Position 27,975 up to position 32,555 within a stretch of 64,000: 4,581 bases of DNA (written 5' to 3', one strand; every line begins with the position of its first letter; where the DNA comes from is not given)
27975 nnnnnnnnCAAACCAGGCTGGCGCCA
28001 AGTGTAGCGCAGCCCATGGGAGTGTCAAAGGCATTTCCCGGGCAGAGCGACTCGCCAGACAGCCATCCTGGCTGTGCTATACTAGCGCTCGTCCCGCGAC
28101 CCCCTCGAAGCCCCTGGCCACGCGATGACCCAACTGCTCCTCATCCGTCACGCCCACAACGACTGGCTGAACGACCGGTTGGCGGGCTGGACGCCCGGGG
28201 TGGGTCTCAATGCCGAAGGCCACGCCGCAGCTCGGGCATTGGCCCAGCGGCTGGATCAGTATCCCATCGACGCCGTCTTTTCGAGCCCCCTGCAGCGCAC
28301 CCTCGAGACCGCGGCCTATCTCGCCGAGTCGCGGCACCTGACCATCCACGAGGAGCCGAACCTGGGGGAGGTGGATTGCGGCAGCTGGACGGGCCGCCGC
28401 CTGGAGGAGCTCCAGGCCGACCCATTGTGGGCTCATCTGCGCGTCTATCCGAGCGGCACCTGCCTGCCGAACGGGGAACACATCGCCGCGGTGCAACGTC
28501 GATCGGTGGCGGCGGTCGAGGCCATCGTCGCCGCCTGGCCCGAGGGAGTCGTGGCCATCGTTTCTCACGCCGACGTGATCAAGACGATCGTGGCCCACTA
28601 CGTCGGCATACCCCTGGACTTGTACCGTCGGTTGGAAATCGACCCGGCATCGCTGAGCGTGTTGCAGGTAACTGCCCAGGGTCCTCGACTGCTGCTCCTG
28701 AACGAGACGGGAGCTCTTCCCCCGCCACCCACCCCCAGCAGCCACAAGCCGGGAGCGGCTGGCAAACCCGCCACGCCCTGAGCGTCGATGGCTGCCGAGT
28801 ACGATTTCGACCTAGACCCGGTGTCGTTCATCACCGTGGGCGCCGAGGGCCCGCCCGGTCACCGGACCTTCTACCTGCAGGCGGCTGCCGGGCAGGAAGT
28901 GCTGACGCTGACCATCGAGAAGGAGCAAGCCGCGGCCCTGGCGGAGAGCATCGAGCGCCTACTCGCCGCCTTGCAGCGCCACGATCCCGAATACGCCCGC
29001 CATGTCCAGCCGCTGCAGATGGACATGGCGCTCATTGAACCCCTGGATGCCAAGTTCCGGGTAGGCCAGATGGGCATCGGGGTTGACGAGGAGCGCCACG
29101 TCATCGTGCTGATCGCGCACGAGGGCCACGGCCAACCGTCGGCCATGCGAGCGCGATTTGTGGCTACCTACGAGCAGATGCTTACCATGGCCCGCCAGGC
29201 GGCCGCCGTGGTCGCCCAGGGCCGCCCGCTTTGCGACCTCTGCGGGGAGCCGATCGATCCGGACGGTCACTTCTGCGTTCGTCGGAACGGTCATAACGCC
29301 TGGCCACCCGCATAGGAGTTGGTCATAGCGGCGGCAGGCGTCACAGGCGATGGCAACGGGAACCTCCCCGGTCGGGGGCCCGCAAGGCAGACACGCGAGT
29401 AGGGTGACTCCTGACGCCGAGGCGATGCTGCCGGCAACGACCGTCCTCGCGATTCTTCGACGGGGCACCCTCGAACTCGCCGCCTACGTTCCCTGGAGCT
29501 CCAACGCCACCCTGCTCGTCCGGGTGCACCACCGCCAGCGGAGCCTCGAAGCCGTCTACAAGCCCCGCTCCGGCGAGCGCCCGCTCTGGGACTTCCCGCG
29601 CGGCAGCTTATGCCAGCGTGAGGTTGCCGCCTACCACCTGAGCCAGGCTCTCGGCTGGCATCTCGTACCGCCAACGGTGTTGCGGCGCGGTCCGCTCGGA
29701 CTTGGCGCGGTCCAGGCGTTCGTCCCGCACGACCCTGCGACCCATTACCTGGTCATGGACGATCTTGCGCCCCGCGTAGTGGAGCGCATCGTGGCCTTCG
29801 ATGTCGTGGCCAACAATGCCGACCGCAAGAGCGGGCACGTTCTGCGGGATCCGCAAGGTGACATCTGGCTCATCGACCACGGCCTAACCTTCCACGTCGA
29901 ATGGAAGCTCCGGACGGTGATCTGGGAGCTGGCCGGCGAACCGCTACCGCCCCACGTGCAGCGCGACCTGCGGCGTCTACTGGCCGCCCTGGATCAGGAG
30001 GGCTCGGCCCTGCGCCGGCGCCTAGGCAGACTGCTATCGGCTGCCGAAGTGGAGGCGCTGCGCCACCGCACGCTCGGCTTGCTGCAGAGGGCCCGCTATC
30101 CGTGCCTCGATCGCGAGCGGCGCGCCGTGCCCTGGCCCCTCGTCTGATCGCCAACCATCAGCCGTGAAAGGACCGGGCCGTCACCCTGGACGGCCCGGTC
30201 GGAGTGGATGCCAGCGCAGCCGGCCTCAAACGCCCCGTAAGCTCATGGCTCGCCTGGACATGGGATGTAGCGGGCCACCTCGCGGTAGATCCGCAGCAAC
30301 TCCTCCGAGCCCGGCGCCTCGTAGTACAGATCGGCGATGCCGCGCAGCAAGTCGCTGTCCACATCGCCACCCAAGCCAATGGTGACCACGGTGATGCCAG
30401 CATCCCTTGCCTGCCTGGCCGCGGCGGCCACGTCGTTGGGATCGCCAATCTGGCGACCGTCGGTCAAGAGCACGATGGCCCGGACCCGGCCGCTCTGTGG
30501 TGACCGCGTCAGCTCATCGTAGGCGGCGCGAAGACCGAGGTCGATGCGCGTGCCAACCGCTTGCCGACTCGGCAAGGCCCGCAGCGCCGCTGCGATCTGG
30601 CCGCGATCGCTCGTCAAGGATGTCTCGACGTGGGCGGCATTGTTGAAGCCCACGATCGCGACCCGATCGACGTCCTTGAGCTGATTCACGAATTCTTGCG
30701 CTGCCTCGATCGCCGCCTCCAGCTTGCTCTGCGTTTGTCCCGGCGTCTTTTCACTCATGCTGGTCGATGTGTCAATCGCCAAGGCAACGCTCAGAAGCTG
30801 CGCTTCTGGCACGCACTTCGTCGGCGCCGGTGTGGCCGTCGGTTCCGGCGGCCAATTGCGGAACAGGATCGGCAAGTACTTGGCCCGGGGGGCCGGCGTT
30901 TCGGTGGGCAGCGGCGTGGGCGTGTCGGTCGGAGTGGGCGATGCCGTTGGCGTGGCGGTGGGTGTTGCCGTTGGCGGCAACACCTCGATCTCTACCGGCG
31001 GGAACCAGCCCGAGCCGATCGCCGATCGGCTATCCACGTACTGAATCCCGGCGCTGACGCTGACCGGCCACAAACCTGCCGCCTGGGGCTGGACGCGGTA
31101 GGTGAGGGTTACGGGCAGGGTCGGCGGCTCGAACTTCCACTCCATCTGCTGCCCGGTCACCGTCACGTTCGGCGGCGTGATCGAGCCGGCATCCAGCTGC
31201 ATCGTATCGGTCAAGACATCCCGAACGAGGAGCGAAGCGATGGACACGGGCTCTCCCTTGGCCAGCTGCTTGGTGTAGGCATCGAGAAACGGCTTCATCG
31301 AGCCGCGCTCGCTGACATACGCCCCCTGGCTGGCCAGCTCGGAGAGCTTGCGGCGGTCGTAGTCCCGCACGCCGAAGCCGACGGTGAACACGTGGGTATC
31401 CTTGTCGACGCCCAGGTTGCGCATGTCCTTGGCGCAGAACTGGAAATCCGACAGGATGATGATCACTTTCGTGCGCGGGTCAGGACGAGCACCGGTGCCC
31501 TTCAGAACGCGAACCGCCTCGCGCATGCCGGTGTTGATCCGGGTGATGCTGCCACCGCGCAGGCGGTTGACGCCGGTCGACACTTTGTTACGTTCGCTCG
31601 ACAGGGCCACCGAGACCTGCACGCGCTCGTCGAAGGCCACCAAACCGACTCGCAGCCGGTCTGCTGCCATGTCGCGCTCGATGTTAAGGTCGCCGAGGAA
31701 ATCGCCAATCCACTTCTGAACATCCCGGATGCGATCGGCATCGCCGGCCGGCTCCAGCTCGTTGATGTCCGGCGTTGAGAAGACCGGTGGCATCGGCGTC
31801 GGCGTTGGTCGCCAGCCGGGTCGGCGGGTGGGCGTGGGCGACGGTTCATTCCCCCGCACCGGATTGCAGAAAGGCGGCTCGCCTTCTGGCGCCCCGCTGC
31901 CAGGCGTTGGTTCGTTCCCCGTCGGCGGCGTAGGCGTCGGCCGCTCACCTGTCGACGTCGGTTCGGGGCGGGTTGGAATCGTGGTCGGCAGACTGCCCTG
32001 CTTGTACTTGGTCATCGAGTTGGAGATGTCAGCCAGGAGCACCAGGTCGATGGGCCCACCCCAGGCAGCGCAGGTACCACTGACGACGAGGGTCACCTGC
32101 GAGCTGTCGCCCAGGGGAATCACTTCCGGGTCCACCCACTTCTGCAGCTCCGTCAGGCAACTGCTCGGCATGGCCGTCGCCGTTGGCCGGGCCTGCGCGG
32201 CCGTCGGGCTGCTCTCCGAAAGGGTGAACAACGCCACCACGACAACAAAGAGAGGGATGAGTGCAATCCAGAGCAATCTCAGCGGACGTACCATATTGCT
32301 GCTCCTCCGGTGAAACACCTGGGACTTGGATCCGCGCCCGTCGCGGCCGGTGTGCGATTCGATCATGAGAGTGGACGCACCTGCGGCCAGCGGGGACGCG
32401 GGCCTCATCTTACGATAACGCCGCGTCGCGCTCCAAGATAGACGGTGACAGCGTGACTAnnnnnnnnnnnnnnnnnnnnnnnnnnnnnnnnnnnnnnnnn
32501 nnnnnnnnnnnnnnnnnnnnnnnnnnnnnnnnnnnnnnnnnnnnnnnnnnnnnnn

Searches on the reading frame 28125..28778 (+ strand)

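Call 59: search_protein_families(library=pfam, proteins=[window:28125-28778:+], max_evalue=0.0001)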
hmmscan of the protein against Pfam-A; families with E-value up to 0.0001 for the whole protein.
window:28125-28778:+ (218 aa): 1 family
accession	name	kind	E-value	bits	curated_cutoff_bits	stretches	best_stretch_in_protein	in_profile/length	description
PF00300.27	His_Phos_1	-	6.2e-50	170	21.7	1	4-195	1-194/194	Histidine phosphatase superfamily (branch 1)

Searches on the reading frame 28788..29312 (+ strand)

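Call 59: search_protein_families(library=pfam, proteins=[window:28788-29312:+], max_evalue=0.0001)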
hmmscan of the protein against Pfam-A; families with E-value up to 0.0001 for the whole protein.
window:28788-29312:+ (175 aa): 1 family
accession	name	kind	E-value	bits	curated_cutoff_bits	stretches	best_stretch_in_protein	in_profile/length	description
PF11290.13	DUF3090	-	4.5e-41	141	27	1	8-163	2-170/170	Protein of unknown function (DUF3090)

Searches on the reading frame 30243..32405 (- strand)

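Call 59: search_protein_families(library=pfam, proteins=[window:30243-32405:-], max_evalue=0.0001)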
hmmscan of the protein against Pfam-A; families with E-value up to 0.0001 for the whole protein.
window:30243-32405:- (720 aa): 5 families
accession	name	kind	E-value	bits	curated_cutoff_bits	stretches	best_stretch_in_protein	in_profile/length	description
PF00092.34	VWA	-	1.1e-35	123.9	23.8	2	540-691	2-151/174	von Willebrand factor type A domain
PF13519.12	VWA_2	-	3.6e-30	105.2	27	2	541-650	2-106/107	von Willebrand factor type A domain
PF13768.12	VWA_3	-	1.1e-07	32.5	27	1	540-692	3-147/155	von Willebrand factor type A domain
PF06707.17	DUF1194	-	1.4e-05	24.9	27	0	539-683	5-159/206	Protein of unknown function (DUF1194)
PF05762.20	VWA_CoxE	-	2.1e-05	24.5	26.4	0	118-135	56-73/222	VWA domain containing CoxE-like protein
